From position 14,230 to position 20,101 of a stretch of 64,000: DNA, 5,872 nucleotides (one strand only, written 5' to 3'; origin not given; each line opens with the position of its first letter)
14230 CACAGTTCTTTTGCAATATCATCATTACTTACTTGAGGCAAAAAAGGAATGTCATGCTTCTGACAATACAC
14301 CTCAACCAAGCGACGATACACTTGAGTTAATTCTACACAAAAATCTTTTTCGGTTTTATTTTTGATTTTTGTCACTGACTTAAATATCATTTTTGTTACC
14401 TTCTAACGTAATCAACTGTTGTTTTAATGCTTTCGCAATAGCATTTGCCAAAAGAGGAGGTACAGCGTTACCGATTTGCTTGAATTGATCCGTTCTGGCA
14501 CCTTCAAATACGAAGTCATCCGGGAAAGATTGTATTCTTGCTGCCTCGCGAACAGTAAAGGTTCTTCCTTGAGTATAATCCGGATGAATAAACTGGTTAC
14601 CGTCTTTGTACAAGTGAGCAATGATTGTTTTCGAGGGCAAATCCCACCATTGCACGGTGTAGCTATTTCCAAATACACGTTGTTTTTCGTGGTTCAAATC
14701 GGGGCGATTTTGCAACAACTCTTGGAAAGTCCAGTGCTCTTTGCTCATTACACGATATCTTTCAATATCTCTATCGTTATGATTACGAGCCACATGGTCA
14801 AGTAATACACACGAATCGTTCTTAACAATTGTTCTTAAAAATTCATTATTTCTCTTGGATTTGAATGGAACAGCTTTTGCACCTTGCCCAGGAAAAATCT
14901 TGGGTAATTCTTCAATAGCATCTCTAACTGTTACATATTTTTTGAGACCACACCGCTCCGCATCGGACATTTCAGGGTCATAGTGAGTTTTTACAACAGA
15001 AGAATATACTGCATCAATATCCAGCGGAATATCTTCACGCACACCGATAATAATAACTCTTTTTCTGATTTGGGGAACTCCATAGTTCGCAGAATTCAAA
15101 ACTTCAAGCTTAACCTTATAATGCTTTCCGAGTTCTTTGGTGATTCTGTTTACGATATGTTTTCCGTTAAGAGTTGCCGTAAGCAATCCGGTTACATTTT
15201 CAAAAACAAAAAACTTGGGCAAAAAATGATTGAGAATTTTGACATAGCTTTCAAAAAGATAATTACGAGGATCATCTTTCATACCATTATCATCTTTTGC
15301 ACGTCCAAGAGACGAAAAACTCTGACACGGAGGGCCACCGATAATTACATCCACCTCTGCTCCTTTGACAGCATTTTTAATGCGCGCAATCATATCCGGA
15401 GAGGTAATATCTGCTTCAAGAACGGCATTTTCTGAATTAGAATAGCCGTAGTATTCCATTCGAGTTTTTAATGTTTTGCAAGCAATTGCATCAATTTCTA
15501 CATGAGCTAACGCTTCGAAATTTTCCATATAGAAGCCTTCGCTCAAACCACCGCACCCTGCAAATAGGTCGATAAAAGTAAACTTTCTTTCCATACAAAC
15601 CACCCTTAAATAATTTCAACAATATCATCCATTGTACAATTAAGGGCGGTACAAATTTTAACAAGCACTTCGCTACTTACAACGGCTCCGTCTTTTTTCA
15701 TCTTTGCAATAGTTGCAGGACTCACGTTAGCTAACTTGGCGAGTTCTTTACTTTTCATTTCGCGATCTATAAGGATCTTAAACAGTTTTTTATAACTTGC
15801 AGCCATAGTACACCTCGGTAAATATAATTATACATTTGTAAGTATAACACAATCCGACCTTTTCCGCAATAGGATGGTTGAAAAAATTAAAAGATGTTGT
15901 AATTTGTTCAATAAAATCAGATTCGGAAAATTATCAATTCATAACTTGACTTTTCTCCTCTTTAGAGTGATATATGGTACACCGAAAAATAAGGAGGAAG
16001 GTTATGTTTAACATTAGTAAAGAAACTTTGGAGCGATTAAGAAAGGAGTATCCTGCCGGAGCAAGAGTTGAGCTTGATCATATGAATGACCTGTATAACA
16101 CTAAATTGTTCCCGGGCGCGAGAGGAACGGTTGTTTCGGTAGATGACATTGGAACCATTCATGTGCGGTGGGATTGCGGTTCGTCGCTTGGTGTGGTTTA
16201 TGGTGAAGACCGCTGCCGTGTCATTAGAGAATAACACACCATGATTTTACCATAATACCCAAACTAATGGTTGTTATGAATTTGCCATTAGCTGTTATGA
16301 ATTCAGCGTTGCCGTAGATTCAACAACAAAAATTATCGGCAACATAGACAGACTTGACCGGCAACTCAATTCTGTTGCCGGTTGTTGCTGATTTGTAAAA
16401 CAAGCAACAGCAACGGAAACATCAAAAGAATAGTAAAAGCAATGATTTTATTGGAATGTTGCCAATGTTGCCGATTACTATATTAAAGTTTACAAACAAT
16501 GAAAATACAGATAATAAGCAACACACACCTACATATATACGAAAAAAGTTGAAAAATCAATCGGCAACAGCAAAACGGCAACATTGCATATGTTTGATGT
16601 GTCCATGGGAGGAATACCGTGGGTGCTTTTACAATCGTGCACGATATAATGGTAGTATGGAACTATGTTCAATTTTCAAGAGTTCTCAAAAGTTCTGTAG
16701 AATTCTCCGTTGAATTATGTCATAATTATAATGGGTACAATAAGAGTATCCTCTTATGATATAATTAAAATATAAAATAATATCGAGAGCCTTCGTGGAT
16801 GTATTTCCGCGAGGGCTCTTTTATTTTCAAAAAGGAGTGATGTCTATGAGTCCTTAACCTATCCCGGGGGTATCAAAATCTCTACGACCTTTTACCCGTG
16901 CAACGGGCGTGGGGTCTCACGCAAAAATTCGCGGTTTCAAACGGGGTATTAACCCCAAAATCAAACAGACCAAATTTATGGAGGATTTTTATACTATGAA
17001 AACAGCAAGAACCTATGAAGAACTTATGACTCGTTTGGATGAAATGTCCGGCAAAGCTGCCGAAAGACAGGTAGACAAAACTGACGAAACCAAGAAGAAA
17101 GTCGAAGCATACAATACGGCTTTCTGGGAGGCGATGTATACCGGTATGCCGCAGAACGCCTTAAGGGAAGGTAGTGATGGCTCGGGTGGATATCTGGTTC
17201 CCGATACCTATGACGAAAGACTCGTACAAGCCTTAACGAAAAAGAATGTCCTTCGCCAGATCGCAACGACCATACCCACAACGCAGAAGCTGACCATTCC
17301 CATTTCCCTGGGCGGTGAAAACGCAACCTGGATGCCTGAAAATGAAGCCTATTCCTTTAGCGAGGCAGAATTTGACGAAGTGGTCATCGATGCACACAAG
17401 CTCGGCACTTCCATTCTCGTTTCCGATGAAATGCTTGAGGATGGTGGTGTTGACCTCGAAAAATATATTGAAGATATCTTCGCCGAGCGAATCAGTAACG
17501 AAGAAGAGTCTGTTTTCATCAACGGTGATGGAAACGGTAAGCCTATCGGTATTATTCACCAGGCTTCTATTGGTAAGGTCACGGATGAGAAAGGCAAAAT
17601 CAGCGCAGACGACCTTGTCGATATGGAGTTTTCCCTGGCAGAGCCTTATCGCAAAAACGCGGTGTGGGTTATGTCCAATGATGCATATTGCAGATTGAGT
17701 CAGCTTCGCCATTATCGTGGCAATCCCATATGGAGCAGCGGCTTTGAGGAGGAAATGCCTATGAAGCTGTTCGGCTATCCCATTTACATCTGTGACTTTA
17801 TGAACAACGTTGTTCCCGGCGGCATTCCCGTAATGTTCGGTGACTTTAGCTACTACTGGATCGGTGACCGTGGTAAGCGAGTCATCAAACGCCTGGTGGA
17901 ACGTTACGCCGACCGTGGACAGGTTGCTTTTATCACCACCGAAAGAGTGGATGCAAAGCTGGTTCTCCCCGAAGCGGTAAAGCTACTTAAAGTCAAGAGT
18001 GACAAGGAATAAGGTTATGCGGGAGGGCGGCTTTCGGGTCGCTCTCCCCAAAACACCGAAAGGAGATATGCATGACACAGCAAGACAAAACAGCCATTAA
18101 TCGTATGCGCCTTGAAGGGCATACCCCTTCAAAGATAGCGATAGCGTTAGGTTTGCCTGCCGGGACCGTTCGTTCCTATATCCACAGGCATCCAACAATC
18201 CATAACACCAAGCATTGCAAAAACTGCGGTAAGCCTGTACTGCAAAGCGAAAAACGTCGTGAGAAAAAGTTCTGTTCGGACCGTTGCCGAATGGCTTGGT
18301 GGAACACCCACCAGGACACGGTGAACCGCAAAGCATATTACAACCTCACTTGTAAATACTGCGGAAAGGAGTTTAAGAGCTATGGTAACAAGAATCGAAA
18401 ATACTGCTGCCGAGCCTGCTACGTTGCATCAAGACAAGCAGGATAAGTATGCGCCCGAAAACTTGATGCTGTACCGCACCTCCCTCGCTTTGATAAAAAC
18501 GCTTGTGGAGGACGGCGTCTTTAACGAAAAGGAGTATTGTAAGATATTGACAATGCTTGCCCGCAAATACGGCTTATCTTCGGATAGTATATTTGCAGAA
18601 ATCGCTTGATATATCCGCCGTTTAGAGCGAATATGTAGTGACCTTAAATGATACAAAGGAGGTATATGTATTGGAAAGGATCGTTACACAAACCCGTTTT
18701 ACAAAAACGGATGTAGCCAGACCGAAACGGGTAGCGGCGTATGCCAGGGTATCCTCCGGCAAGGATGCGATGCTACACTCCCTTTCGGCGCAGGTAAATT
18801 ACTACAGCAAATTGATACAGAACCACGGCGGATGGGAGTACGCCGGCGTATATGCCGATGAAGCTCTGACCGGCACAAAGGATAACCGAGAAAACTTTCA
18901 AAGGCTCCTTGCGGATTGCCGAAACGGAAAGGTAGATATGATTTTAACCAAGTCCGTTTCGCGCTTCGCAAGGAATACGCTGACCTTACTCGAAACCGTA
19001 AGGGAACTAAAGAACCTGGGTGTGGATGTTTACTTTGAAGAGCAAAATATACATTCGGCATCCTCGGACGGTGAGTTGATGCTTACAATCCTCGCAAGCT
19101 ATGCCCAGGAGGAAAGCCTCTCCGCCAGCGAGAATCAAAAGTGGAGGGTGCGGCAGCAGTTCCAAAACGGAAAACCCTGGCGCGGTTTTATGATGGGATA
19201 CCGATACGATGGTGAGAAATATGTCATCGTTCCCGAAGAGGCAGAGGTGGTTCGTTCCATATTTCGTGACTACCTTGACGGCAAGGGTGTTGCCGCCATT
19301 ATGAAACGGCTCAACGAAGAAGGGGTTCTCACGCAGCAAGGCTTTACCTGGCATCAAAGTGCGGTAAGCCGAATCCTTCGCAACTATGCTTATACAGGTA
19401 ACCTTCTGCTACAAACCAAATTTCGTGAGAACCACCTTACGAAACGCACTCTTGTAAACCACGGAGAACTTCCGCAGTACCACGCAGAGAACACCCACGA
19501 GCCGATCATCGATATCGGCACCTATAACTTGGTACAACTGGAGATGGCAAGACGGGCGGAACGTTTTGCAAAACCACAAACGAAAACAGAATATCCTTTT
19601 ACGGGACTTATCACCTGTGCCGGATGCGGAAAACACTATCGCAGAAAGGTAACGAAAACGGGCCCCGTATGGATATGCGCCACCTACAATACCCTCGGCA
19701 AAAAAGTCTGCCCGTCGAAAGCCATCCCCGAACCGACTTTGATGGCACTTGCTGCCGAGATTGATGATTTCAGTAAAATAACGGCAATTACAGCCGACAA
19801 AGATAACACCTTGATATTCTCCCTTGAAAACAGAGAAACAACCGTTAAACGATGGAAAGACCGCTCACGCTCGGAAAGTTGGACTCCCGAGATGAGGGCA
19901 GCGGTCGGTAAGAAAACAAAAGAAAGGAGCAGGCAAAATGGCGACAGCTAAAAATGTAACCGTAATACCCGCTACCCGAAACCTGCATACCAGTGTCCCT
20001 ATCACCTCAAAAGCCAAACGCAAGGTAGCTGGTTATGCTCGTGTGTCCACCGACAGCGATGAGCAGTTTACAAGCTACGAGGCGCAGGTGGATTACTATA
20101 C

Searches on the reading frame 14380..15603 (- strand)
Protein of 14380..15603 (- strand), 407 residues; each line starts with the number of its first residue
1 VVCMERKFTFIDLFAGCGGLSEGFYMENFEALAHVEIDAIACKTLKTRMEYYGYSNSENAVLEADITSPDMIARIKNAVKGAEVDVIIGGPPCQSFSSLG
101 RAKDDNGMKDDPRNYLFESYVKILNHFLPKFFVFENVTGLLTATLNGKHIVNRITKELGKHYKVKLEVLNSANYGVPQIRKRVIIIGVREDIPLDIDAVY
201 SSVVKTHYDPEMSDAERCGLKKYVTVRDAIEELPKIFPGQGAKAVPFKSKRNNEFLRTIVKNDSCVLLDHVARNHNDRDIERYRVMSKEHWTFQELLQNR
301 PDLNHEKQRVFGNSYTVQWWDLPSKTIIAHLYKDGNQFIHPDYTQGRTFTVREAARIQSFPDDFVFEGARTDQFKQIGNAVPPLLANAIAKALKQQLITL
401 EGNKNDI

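Call 3: search_protein_families(library=pfam, proteins=[window:14380-15603:-], max_evalue=0.01)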
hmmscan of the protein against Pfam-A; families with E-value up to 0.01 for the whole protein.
window:14380-15603:- (407 aa): 3 families
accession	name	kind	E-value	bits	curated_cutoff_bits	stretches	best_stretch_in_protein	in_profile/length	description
PF00145.23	DNA_methylase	-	1.3e-67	229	22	1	8-394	1-323/324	C-5 cytosine-specific DNA methylase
PF09445.16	Methyltransf_15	-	6.2e-05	23.1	22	1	10-98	4-86/165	RNA cap guanine-N2 methyltransferase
PF03602.21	Cons_hypoth95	-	0.0015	18.6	24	0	7-94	42-124/182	Conserved hypothetical protein 95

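Call 4: search_protein_families(library=padloc, proteins=[window:14380-15603:-], max_evalue=0.01)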
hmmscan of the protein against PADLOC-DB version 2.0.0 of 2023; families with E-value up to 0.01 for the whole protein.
window:14380-15603:- (407 aa): 63 families (the best 25 are shown)
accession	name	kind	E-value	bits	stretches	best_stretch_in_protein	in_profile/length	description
PDLC02649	DrmMII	-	9.4e-109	362.2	2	59-397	85-418/422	DrmMII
PDLC03232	MTase_II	-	4.5e-101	336.9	2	69-396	113-459/465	Type II methyltransferase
PDLC03234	MTase_II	-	1.8e-98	328.3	1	4-399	1-368/375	Type II methyltransferase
PDLC03378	MTase_II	-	4.2e-89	297.2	1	7-402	2-335/344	Type II methyltransferase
PDLC02656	DrmMII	-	6.5e-86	287.1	2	4-239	1-238/491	DrmMII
PDLC03326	MTase_II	-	1.9e-83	279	1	6-397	3-376/412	Type II methyltransferase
PDLC00033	DruM2|DruM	-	3.6e-74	248.3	1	5-398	19-365/368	DNA cytosine methylase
PDLC02648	DrmMII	-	8.1e-72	240.5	1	4-402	18-453/468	DrmMII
PDLC03237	MTase_II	-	3e-63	212.1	2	8-240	794-1016/1036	Type II methyltransferase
PDLC03272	MTase_II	-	2.9e-61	205.8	1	5-397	72-390/407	Type II methyltransferase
PDLC00026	DruM2|DruM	-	1.8e-60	203.3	1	6-398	3-319/336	DNA cytosine methylase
PDLC02650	DrmMII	-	2.2e-55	186.3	3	4-143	5-139/435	DrmMII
PDLC03307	MTase_II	-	7.6e-54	181.4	2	159-397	160-369/382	Type II methyltransferase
PDLC03231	MTase_II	-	8.2e-54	181.2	2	4-192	1-206/488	Type II methyltransferase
PDLC00027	DruM2|DruM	-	8.4e-52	174.7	2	8-235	12-211/361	DNA cytosine methylase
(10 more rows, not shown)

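Call 6: search_protein_families(library=ncbifam, proteins=[window:14380-15603:-], max_evalue=0.001)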
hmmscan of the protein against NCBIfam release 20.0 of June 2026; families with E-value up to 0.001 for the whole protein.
window:14380-15603:- (407 aa): 2 families
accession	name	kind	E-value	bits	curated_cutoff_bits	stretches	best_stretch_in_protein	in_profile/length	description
TIGR00675.1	dcm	superfamily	6e-59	200.3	100.65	1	10-393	1-329/329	DNA (cytosine-5-)-methyltransferase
NF007772.0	PRK10458.1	subfamily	4.1e-15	55.3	710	1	5-204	86-302/472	DNA cytosine methylase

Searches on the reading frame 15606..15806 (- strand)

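Call 3: search_protein_families(library=pfam, proteins=[window:15606-15806:-], max_evalue=0.01)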
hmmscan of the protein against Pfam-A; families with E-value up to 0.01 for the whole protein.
window:15606-15806:- (66 aa): 5 families
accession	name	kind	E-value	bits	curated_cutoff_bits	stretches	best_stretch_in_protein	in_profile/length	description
PF13443.12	HTH_26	-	4.8e-17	62.4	22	1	7-65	1-60/63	Cro/C1-type HTH DNA-binding domain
PF01381.28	HTH_3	-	4e-09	36.8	23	1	14-62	7-55/55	Helix-turn-helix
PF13560.12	HTH_31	-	0.0028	18.3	27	1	17-59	15-58/64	Helix-turn-helix domain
PF20432.4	Xre-like-HTH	-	0.0086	16.8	25.8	0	9-47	15-54/63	Antitoxin Xre-like helix-turn-helix domain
PF07022.19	Phage_CI_repr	-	0.0098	16.6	22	0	18-63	13-58/65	Bacteriophage CI repressor helix-turn-helix domain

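Call 4: search_protein_families(library=padloc, proteins=[window:15606-15806:-], max_evalue=0.01)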
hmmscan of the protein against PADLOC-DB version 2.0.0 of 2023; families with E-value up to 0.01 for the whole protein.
window:15606-15806:- (66 aa): 7 families
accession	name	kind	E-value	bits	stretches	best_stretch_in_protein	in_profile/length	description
PDLC02926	HTH_VI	-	5.1e-05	21.5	1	14-60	12-58/92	-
PDLC03946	RmrA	-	0.00017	18.5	1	14-57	13-56/357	-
PDLC03951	RmrA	-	0.00042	17.4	1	7-60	12-65/400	-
PDLC04758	PDC-M64B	-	0.0014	17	1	6-58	33-85/123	-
PDLC04775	PDC-M69A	-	0.003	16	1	7-64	11-68/113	-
PDLC03955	RmrA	-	0.0046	14.2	1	15-57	32-74/371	-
PDLC03948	RmrA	-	0.0078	13.1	1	8-58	13-63/397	-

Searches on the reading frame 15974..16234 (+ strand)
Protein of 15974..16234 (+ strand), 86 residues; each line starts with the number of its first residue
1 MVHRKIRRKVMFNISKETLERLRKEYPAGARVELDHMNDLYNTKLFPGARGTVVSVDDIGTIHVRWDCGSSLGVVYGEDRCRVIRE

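Call 75: search_protein_families(library=pfam, proteins=[window:15974-16234:+], max_evalue=0.01)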
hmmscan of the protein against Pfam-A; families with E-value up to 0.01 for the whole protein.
window:15974-16234:+ (86 aa): 1 family
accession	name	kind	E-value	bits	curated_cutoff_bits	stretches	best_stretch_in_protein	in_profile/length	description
PF14192.12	DUF4314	-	1.1e-30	105.8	27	1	16-84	2-69/69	Domain of unknown function (DUF4314)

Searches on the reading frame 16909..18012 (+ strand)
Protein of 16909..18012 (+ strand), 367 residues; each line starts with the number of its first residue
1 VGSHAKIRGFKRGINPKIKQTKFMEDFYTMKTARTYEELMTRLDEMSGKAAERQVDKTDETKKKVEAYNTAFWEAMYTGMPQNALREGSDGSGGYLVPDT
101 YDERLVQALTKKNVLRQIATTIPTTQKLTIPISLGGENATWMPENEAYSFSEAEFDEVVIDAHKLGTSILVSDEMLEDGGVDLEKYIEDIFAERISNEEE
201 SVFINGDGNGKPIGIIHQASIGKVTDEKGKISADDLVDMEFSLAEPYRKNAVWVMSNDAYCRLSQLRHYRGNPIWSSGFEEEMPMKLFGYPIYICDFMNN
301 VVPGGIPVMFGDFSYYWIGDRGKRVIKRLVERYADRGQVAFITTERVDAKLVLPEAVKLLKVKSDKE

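Call 9: search_protein_families(library=pfam, proteins=[window:16909-18012:+], max_evalue=0.001)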
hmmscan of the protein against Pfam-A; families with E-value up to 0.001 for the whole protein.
window:16909-18012:+ (367 aa): 1 family
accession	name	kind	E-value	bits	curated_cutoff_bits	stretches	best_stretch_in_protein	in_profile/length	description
PF05065.19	Phage_capsid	-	1.4e-65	222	24.2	1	93-361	1-279/280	Phage capsid family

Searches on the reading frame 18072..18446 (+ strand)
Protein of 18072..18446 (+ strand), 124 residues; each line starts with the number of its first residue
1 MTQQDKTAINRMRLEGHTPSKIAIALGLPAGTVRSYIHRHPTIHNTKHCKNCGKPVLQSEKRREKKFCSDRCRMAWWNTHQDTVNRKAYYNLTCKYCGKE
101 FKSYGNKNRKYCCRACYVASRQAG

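Call 9: search_protein_families(library=pfam, proteins=[window:18072-18446:+], max_evalue=0.001)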
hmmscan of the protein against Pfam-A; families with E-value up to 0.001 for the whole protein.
window:18072-18446:+ (124 aa): 4 families
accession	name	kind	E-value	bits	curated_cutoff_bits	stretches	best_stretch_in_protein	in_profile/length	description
PF08281.18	Sigma70_r4_2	-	3.9e-06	26.8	25.7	1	2-39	12-49/54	Sigma-70, region 4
PF09889.16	DUF2116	-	7.1e-05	23.1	26.8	1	47-81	4-33/59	Probable treble clef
PF13384.12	HTH_23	-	0.00026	21.1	24.6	1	11-39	12-40/50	Homeodomain-like domain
PF03884.20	YacG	-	0.0007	19.7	25.5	1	48-74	2-28/52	DNA gyrase inhibitor YacG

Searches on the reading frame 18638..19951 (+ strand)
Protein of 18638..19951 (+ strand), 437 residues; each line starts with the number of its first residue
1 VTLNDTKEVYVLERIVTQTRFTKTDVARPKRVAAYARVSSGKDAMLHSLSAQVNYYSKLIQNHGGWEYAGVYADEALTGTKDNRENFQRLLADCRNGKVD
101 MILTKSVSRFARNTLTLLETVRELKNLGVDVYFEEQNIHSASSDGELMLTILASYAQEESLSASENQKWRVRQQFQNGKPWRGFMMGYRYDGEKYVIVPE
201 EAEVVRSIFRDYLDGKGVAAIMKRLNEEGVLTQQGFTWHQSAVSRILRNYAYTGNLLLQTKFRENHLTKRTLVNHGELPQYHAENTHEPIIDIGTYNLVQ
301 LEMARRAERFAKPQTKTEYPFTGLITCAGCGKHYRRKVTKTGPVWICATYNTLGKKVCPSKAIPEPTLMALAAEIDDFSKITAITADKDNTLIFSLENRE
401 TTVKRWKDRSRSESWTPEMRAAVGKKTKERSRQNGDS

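Call 9: search_protein_families(library=pfam, proteins=[window:18638-19951:+], max_evalue=0.001)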
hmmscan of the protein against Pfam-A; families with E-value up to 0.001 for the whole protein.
window:18638-19951:+ (437 aa): 3 families
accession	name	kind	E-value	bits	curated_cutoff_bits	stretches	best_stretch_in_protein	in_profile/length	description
PF00239.26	Resolvase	-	3.4e-31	108.7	23.3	1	32-179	1-144/145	Resolvase, N terminal domain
PF07508.19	Recombinase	-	8.3e-22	77.8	21.1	1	199-306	1-102/102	Recombinase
PF13408.12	Zn_ribbon_recom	-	5e-10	40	25.3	1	320-370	1-51/58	Recombinase zinc beta ribbon domain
